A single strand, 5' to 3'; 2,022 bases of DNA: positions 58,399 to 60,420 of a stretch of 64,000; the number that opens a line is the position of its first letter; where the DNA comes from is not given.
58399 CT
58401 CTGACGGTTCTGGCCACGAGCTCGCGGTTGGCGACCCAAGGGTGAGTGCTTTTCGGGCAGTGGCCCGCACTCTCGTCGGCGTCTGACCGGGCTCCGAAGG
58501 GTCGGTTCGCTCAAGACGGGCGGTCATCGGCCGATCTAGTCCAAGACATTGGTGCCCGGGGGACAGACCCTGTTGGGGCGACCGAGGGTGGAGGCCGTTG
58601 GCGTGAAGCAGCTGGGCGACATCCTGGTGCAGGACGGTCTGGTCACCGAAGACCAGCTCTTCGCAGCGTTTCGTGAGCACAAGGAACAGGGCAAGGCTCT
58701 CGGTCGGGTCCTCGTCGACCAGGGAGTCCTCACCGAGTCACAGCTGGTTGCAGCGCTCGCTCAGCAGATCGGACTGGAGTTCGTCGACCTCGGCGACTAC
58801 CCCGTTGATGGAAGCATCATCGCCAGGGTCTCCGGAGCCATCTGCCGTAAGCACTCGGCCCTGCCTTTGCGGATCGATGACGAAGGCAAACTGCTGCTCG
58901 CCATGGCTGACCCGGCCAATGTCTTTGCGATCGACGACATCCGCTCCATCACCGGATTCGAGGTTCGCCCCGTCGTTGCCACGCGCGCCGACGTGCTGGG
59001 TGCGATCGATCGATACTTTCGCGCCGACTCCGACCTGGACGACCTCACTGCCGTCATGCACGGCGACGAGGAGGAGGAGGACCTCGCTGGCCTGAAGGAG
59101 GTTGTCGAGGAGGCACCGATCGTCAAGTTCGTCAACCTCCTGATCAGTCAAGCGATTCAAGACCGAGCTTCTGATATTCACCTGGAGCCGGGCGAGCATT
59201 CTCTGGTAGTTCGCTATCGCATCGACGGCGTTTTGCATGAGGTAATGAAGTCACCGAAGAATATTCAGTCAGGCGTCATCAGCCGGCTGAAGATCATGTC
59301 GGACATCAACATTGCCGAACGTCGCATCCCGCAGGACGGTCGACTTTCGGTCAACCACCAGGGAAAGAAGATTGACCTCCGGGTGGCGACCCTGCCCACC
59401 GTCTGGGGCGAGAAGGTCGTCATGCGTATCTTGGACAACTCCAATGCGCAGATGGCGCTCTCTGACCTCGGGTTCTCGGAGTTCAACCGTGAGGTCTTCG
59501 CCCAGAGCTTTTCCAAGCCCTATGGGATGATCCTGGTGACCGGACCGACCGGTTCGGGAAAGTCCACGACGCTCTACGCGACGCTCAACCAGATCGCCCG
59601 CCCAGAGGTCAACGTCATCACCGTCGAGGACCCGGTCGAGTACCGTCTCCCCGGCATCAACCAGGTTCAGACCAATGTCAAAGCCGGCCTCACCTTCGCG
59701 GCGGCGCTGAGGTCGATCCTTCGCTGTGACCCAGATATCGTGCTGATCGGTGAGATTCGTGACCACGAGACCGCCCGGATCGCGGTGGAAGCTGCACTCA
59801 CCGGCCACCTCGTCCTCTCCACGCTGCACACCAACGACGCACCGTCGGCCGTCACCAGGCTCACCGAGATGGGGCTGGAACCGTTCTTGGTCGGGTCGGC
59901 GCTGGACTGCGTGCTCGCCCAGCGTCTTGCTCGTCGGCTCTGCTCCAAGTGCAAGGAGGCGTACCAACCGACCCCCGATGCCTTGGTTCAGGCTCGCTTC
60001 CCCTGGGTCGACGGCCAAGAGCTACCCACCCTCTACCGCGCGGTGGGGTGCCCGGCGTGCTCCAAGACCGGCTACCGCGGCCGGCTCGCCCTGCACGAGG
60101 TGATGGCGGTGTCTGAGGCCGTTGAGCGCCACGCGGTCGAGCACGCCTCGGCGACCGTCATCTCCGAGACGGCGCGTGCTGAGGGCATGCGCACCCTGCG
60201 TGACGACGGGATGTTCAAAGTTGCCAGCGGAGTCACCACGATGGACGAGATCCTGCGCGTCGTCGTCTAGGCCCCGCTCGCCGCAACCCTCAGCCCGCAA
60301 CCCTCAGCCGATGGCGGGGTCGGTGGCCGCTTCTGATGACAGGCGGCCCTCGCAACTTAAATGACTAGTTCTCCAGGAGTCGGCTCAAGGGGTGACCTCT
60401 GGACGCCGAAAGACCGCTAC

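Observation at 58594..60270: PilB assembly ATPase carries tandem MshEN-type motifs, predicting direct c-di-GMP control of pilus assembly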

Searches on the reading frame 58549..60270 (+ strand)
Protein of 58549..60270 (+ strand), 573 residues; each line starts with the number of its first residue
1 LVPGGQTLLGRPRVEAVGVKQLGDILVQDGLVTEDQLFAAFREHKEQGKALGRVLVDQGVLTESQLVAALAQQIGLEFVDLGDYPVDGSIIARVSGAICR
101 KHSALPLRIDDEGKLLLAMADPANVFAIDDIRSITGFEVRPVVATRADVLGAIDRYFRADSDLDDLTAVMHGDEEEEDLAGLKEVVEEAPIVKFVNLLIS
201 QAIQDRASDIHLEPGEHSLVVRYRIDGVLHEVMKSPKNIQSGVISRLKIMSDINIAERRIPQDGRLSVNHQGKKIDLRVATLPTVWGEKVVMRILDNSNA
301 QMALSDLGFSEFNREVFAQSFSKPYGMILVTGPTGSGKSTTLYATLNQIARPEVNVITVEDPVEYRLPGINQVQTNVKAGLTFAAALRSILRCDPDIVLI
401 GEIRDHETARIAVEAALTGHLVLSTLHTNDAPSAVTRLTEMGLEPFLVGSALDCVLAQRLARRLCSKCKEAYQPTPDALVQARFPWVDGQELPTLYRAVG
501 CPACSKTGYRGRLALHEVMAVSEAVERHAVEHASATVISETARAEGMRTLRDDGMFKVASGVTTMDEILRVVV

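Call 4: search_protein_families(library=pfam, proteins=[window:58549-60270:+], max_evalue=0.01)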
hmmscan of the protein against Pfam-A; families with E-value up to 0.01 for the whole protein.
window:58549-60270:+ (573 aa): 7 families
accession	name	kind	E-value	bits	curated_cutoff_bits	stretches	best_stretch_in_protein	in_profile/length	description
PF00437.27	T2SSE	-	3.1e-139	464.2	24.9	1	186-570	3-370/370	Type II/IV secretion system protein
PF05157.20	MshEN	-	8.8e-23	80.5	23.1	1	75-160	2-87/90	MshEN domain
PF25199.1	nSTAND_NTPase5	-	3.5e-05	24.1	34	1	318-368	34-85/145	Novel STAND NTPase 5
PF13191.12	AAA_16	-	0.00016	22.7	32.6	1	324-375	24-64/167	AAA ATPase domain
PF13401.12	AAA_22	-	0.00072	20.3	27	1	326-362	6-42/130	AAA domain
PF13555.12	AAA_29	-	0.00087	19.4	27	1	324-344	21-41/61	P-loop containing region of AAA domain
PF20720.3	nSTAND3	-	0.0034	17.5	27.2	1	323-364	15-56/155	Novel STAND NTPase 3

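Call 17: find_homologous_proteins(query=window:58603-60267:+, max_evalue=1e-20)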
Query window:58603-60267:+ (555 aa): 8000 proteins with E <= 1e-20 among 8000 candidates; the best 120 are listed.
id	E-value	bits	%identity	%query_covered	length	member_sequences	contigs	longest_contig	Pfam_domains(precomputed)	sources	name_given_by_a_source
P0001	0.0e+0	1217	100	100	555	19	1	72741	PF05157.21,PF00437.27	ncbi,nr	ncbi:MAG: Flp pilus assembly complex ATPase component TadA [Actinomycetia bacterium]|nr:Flp pilus as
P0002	0.0e+0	1187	97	100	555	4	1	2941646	PF05157.21,PF00437.27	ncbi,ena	-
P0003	0.0e+0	1140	94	100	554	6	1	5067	PF05157.21,PF00437.27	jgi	jgi:type IV pilus assembly protein PilB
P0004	0.0e+0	1133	93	100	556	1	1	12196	PF05157.21,PF00437.27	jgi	jgi:type IV pilus assembly protein PilB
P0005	0.0e+0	1120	91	100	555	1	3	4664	PF05157.21,PF00437.27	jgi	jgi:type IV pilus assembly protein PilB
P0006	0.0e+0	1117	91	100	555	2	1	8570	PF05157.21,PF00437.27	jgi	jgi:type IV pilus assembly protein PilB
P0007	0.0e+0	1111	91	100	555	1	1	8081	PF05157.21,PF00437.27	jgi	jgi:type IV pilus assembly protein PilB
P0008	0.0e+0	1096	89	100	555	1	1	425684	PF05157.21,PF00437.27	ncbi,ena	-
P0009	0.0e+0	1093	89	100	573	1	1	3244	PF05157.21,PF00437.27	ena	-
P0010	0.0e+0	1092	88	100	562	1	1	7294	PF05157.21,PF00437.27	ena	-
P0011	0.0e+0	1088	88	100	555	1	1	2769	PF05157.21,PF00437.27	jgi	jgi:type IV pilus assembly protein PilB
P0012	0.0e+0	1086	88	100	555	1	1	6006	PF05157.21,PF00437.27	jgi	jgi:type IV pilus assembly protein PilB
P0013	0.0e+0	1084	88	100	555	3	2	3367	PF05157.21,PF00437.27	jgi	jgi:type IV pilus assembly protein PilB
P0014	0.0e+0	1084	88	100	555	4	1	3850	PF05157.21,PF00437.27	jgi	-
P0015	0.0e+0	1077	87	100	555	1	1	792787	PF05157.21,PF00437.27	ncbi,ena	-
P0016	0.0e+0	1065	87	100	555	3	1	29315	PF05157.21,PF00437.27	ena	-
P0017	0.0e+0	1041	84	100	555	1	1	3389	PF05157.21,PF00437.27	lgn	-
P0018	0.0e+0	1036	85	100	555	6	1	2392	PF05157.21,PF00437.27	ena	-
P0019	0.0e+0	1032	84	100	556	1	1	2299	PF05157.21,PF00437.27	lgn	-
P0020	0.0e+0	1011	82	100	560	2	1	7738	PF05157.21,PF00437.27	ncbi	ncbi:MAG: ATPase, T2SS/T4P/T4SS family [Actinomycetes bacterium]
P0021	7.7e-294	993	81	100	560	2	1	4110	PF05157.21,PF00437.27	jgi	jgi:type IV pilus assembly protein PilB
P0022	8.8e-293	990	80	100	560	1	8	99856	PF05157.21,PF00437.27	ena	-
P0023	3.5e-290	981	80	100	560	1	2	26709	PF05157.21,PF00437.27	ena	-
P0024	2.9e-288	975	79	100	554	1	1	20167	PF05157.21,PF00437.27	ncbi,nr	ncbi:MAG: type pilus assembly protein PilB [Actinomycetota bacterium]|nr:type pilus assembly protein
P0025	7.5e-288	973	79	100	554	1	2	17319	PF05157.21,PF00437.27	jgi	jgi:type IV pilus assembly protein PilB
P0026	9.9e-288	973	79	100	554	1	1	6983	PF05157.21,PF00437.27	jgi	jgi:type IV pilus assembly protein PilB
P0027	1.3e-287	973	80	100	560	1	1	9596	PF05157.21,PF00437.27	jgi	jgi:type IV pilus assembly protein PilB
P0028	1.6e-287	972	79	100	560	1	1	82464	PF05157.21,PF00437.27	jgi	-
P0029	5.3e-286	967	79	100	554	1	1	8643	PF05157.21,PF00437.27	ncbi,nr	ncbi:MAG: type pilus assembly protein PilB [Actinomycetota bacterium]|nr:type pilus assembly protein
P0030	2.0e-285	965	78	100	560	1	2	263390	PF05157.21,PF00437.27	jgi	jgi:type IV pilus assembly protein PilB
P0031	2.6e-285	965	79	100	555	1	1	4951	PF05157.21,PF00437.27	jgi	jgi:type IV pilus assembly protein PilB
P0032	4.0e-285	964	78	100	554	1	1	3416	PF05157.21,PF00437.27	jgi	jgi:type IV pilus assembly protein PilB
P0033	1.2e-284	963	78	100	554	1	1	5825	PF05157.21,PF00437.27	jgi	jgi:type IV pilus assembly protein PilB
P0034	3.5e-284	961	79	100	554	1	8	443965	PF05157.21,PF00437.27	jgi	jgi:type IV pilus assembly protein PilB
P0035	4.2e-284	961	77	100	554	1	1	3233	PF05157.21,PF00437.27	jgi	jgi:type IV pilus assembly protein PilB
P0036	5.4e-284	961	79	100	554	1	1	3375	PF05157.21,PF00437.27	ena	-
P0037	5.6e-284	961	79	100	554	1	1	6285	PF05157.21,PF00437.27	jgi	jgi:type IV pilus assembly protein PilB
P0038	2.3e-283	959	78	100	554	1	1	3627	PF05157.21,PF00437.27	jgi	jgi:type IV pilus assembly protein PilB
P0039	5.2e-283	957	78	100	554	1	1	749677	PF05157.21,PF00437.27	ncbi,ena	-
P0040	1.5e-282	956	78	100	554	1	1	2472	PF05157.21,PF00437.27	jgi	-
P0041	5.4e-282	954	79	100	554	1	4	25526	PF05157.21,PF00437.27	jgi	-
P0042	5.8e-282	954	79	100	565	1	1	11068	PF05157.21,PF00437.27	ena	-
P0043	6.9e-282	954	79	100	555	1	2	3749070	PF05157.21,PF00437.27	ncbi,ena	-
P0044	1.3e-281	953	78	100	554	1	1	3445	PF05157.21,PF00437.27,PF13555.13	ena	-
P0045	1.3e-281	953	79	100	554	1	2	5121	PF05157.21,PF00437.27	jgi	-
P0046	1.4e-281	953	78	100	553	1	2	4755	PF05157.21,PF00437.27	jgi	jgi:type IV pilus assembly protein PilB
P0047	1.6e-281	953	78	100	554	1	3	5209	PF05157.21,PF00437.27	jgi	jgi:type IV pilus assembly protein PilB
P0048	1.7e-281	952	78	100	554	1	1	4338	PF05157.21,PF00437.27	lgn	-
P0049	1.9e-281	952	77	100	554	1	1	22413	PF05157.21,PF00437.27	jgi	jgi:type IV pilus assembly protein PilB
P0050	2.0e-281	952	78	100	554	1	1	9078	PF05157.21,PF00437.27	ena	-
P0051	2.1e-281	952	78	100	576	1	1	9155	PF05157.21,PF00437.27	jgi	jgi:type IV pilus assembly protein PilB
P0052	2.4e-281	952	78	100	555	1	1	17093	PF05157.21,PF00437.27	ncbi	ncbi:MAG: GspE/PulE family protein [Actinomycetota bacterium]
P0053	2.4e-281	952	78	100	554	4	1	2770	PF05157.21,PF00437.27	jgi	jgi:type IV pilus assembly protein PilB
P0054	2.8e-281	952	79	97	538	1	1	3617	PF05157.21,PF00437.27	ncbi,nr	ncbi:MAG: type pilus assembly protein PilB, partial [Actinomycetota bacterium]|nr:type pilus assembl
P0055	3.4e-281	951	77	100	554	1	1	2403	PF05157.21,PF00437.27,PF13555.13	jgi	jgi:type IV pilus assembly protein PilB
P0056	3.8e-281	951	78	100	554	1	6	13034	PF05157.21,PF00437.27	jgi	jgi:type IV pilus assembly protein PilB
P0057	3.9e-281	951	78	100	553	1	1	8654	PF05157.21,PF00437.27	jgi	jgi:type IV pilus assembly protein PilB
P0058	5.5e-281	951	78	100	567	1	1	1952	PF05157.21,PF00437.27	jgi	jgi:type IV pilus assembly protein PilB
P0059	6.4e-281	950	78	100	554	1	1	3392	PF05157.21,PF00437.27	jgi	jgi:type IV pilus assembly protein PilB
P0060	6.4e-281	950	78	100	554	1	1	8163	PF05157.21,PF00437.27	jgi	-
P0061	7.4e-281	950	78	100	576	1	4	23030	PF05157.21,PF00437.27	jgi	jgi:type IV pilus assembly protein PilB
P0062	7.6e-281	950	78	100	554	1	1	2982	PF05157.21,PF00437.27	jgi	jgi:type IV pilus assembly protein PilB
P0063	8.1e-281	950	78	100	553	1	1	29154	PF05157.21,PF00437.27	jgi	jgi:type IV pilus assembly protein PilB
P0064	8.3e-281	950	78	100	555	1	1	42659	PF05157.21,PF00437.27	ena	-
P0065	1.1e-280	950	78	100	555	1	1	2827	PF05157.21,PF00437.27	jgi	jgi:type IV pilus assembly protein PilB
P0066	1.2e-280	950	77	100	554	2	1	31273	PF05157.21,PF00437.27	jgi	-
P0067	1.3e-280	949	78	100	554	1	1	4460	PF05157.21,PF00437.27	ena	-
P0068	1.4e-280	949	78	100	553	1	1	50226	PF05157.21,PF00437.27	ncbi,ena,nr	ncbi:MAG TPA: ATPase, T2SS/T4P/T4SS family [Mycobacteriales bacterium]|nr:ATPase, T2SS/T4P/T4SS fami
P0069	1.5e-280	949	78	100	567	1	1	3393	PF05157.21,PF00437.27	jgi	jgi:type IV pilus assembly protein PilB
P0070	1.6e-280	949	77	100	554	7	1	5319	PF05157.21,PF00437.27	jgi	jgi:type IV pilus assembly protein PilB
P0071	1.7e-280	949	78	100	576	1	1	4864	PF05157.21,PF00437.27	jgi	jgi:type IV pilus assembly protein PilB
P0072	2.1e-280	949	78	100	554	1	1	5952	PF05157.21,PF00437.27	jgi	jgi:type IV pilus assembly protein PilB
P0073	2.2e-280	949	78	100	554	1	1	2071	PF05157.21,PF00437.27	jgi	jgi:type IV pilus assembly protein PilB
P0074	2.6e-280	948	77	100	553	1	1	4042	PF05157.21,PF00437.27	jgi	jgi:type IV pilus assembly protein PilB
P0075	2.8e-280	948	78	100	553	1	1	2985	PF05157.21,PF00437.27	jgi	jgi:type IV pilus assembly protein PilB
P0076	3.0e-280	948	78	100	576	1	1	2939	PF05157.21,PF00437.27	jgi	jgi:type IV pilus assembly protein PilB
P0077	3.1e-280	948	77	100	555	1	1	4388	PF05157.21,PF00437.27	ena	-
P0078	3.1e-280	948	79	100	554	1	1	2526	PF05157.21,PF00437.27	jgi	-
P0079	3.7e-280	948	77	100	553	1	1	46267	PF05157.21,PF00437.27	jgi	jgi:type IV pilus assembly protein PilB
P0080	4.4e-280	948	78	100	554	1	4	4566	PF05157.21,PF00437.27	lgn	-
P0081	5.2e-280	948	77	100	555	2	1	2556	PF05157.21,PF00437.27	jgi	jgi:type IV pilus assembly protein PilB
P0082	7.8e-280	947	78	100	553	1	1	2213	PF05157.21,PF00437.27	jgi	jgi:type IV pilus assembly protein PilB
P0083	8.2e-280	947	77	100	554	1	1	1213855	PF05157.21,PF00437.27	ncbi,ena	-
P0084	8.4e-280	947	77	100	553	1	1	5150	PF05157.21,PF00437.27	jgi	jgi:type IV pilus assembly protein PilB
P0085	1.0e-279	947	78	100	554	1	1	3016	PF05157.21,PF00437.27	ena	-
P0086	1.4e-279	946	77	100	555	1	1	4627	PF05157.21,PF00437.27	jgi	jgi:type IV pilus assembly protein PilB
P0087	1.9e-279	946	78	100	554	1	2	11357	PF05157.21,PF00437.27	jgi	jgi:type IV pilus assembly protein PilB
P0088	2.3e-279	945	77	100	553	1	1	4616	PF05157.21,PF00437.27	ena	-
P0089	2.6e-279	945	78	100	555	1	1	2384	PF05157.21,PF00437.27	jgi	jgi:type IV pilus assembly protein PilB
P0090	3.0e-279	945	77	100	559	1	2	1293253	PF05157.21,PF00437.27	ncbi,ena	-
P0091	3.7e-279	945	78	100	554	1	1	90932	PF05157.21,PF00437.27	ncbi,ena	-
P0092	3.7e-279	945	78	100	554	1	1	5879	PF05157.21,PF00437.27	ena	-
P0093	4.4e-279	944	78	100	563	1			PF05157.21,PF00437.27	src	-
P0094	4.4e-279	944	76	100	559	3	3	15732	PF05157.21,PF00437.27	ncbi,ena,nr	ncbi:MAG: ATPase, T2SS/T4P/T4SS family [Actinomycetota bacterium]|nr:ATPase, T2SS/T4P/T4SS family [A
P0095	4.5e-279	944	77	100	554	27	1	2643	PF05157.21,PF00437.27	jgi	jgi:type IV pilus assembly protein PilB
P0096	5.3e-279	944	77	100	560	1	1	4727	PF05157.21,PF00437.27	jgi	jgi:type IV pilus assembly protein PilB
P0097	5.7e-279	944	78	100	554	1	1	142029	PF05157.21,PF00437.27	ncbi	-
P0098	5.7e-279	944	76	100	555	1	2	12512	PF05157.21,PF00437.27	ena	-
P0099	5.9e-279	944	77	100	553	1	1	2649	PF05157.21,PF00437.27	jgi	jgi:type IV pilus assembly protein PilB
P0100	6.0e-279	944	77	100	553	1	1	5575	PF05157.21,PF00437.27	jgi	-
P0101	6.2e-279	944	77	100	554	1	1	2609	PF05157.21,PF00437.27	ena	-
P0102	6.3e-279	944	78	100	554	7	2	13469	PF05157.21,PF00437.27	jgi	jgi:type IV pilus assembly protein PilB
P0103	6.8e-279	944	78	100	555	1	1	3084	PF05157.21,PF00437.27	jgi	jgi:type IV pilus assembly protein PilB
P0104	7.2e-279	944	76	100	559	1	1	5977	PF05157.21,PF00437.27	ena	-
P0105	7.3e-279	944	77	100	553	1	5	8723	PF05157.21,PF00437.27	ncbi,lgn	-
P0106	8.2e-279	944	77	100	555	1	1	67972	PF05157.21,PF00437.27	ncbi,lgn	-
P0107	8.8e-279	943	77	100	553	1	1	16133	PF05157.21,PF00437.27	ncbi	-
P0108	9.8e-279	943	78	100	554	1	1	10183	PF05157.21,PF00437.27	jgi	jgi:type IV pilus assembly protein PilB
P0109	1.1e-278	943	78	100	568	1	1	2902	PF05157.21,PF00437.27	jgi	jgi:type IV pilus assembly protein PilB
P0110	1.4e-278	943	77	100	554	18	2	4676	PF05157.21,PF00437.27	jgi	jgi:type IV pilus assembly protein PilB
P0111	1.4e-278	943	77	100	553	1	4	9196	PF05157.21,PF00437.27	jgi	jgi:type IV pilus assembly protein PilB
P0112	1.5e-278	943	77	100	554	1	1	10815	PF05157.21,PF00437.27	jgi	jgi:type IV pilus assembly protein PilB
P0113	1.6e-278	943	77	100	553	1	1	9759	PF05157.21,PF00437.27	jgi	jgi:type IV pilus assembly protein PilB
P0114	1.7e-278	942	77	100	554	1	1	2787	PF05157.21,PF00437.27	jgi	-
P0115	1.9e-278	942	77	100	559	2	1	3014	PF05157.21,PF00437.27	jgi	jgi:type IV pilus assembly protein PilB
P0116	1.9e-278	942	77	100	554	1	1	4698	PF05157.21,PF00437.27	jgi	jgi:type IV pilus assembly protein PilB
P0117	2.1e-278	942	77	100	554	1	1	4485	PF05157.21,PF00437.27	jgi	jgi:type IV pilus assembly protein PilB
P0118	2.3e-278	942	77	100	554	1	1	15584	PF05157.21,PF00437.27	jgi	-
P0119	2.4e-278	942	77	100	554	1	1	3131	PF05157.21,PF00437.27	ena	-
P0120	2.6e-278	942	77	100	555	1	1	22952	PF05157.21,PF00437.27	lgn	-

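Call 22: find_related_loci(query=window:58603-60267:+, collection=genome_contigs, flank=10000)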
Query window:58603-60267:+ (555 aa) in genome_contigs; peptide patterns used: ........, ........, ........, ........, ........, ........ (x = any residue, [..] = any of these).
120 stretches matched a pattern; 83 encode a relative of the query (tblastn E <= 1e-3); the best 80 are kept; 80 distinct loci.
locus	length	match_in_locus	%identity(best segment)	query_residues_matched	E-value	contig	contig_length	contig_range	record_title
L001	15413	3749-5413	98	1-555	0e+0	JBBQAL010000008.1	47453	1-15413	MAG: Candidatus Nanopelagicales bacterium isolate Co_metawrap_1463 Cmw_1463_k141_26965188_length_47453_cov_11.0000, whol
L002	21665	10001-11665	97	1-555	0e+0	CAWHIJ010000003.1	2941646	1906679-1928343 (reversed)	MAG: uncultured Actinomycetota bacterium isolate MFD02979.bin.1.39 genome assembly, contig: contig_33790, whole genome s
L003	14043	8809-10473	97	1-555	0e+0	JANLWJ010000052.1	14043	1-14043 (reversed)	MAG: Actinomycetes bacterium isolate OTE_20_metabat_391 OTE_20_k141_4489156, whole genome shotgun sequence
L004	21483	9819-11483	95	1-555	0e+0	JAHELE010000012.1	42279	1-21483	MAG: Actinomycetes bacterium isolate Ww61 NODE_1384_length_42279_cov_4.001779, whole genome shotgun sequence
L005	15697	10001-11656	94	1-552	0e+0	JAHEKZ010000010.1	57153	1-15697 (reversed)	MAG: Actinomycetes bacterium isolate Ww60 NODE_775_length_57153_cov_14.374053, whole genome shotgun sequence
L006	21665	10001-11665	89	1-555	0e+0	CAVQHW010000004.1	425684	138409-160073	MAG: uncultured Actinomycetota bacterium isolate MFD09730.bin.1.8 genome assembly, contig: contig_20362, whole genome sh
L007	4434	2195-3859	88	1-555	0e+0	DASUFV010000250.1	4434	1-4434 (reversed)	MAG TPA_asm: Actinomycetes bacterium isolate SMAG_U1388 k141_1204163, whole genome shotgun sequence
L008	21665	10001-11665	87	1-555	0e+0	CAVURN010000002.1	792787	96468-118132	MAG: uncultured Actinomycetota bacterium isolate MFD09730.bin.2.141 genome assembly, contig: contig_13775, whole genome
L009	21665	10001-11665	94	1-555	0e+0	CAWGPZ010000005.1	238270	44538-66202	MAG: uncultured Actinomycetota bacterium isolate MFD09779.bin.1.42 genome assembly, contig: contig_14526, whole genome s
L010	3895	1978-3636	75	1-554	0e+0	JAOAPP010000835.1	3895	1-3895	MAG: Bryobacterales bacterium isolate RYN_17 scaffold_6240983, whole genome shotgun sequence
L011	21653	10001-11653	75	3-555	0e+0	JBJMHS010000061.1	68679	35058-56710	MAG: Actinomycetales bacterium isolate H2_16_all_fractions_metab_conc_131_71_27 k255_5997888, whole genome shotgun seque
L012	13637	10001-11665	74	1-555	0e+0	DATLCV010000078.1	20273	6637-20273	MAG TPA_asm: Mycobacteriales bacterium isolate SMAG_U14333 k141_9907656, whole genome shotgun sequence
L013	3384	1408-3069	73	1-555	0e+0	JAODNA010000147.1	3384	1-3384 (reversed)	MAG: Frankiales bacterium isolate RYN_106 scaffold_1448318, whole genome shotgun sequence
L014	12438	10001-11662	73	1-555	0e+0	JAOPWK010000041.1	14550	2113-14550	MAG: Frankiales bacterium isolate RYN_172 scaffold_2416962, whole genome shotgun sequence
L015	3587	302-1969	73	1-555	0e+0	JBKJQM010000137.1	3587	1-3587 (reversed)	MAG: Mycobacteriales bacterium isolate ant_bin.499 k117_938633, whole genome shotgun sequence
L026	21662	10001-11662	70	1-555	0e+0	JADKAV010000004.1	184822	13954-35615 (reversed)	MAG: Micrococcales bacterium isolate Mari_18-Q3-R65-66_BATAC.348 tig00007466-10-1849280, whole genome shotgun sequence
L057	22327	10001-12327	70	1-555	0e+0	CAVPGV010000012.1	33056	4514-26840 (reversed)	MAG: uncultured Actinomycetota bacterium isolate MFD09964.bin.2.72 genome assembly, contig: contig_31023, whole genome s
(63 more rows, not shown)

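Call 37: search_protein_families(library=pfam, proteins=[L026:14268-17249:-, L026:17373-18485:-, L026:18580-19251:+, L026:20074-21474:+], max_evalue=0.001)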
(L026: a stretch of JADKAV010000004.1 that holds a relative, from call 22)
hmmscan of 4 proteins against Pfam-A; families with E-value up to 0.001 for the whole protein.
L026:14268-17249:- (993 aa): 8 families
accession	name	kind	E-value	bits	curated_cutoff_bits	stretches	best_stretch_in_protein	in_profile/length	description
PF00563.25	EAL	-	2e-64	217.6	31.3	1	757-987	3-236/236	EAL domain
PF00989.32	PAS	-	3e-44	150.1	22.6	3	76-184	2-112/113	PAS fold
PF08448.16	PAS_4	-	5.7e-42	142.8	23.1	4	82-189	2-109/110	PAS fold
PF08447.18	PAS_3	-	9.8e-41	138.4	25.6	3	99-180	3-87/89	PAS fold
PF13426.13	PAS_9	-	9e-40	135.6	27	3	91-187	7-103/103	PAS domain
PF00990.26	GGDEF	-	7.6e-25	88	23.8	1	586-736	2-161/161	Diguanylate cyclase, GGDEF domain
PF13188.13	PAS_8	-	2.6e-14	52.9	21.8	1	77-131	3-57/65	PAS domain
PF14598.12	PAS_11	-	1.4e-09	38.3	25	0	232-284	24-72/109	PAS domain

L026:17373-18485:- (370 aa): 1 family
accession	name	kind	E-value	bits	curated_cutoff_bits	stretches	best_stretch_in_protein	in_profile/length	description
PF02720.22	DUF222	-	7e-16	58.9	24.4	1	26-289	8-306/306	Domain of unknown function (DUF222)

L026:18580-19251:+ (223 aa): 1 family
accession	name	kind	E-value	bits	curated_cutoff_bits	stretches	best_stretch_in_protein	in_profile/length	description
PF00300.27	His_Phos_1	-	5.1e-32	111.5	21.7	1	3-203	1-187/194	Histidine phosphatase superfamily (branch 1)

L026:20074-21474:+ (466 aa): 1 family
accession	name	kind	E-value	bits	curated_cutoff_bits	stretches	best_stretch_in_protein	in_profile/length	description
PF13620.12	CarboxypepD_reg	-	6.6e-05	23.6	32.3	1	201-267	4-71/82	Carboxypeptidase regulatory-like domain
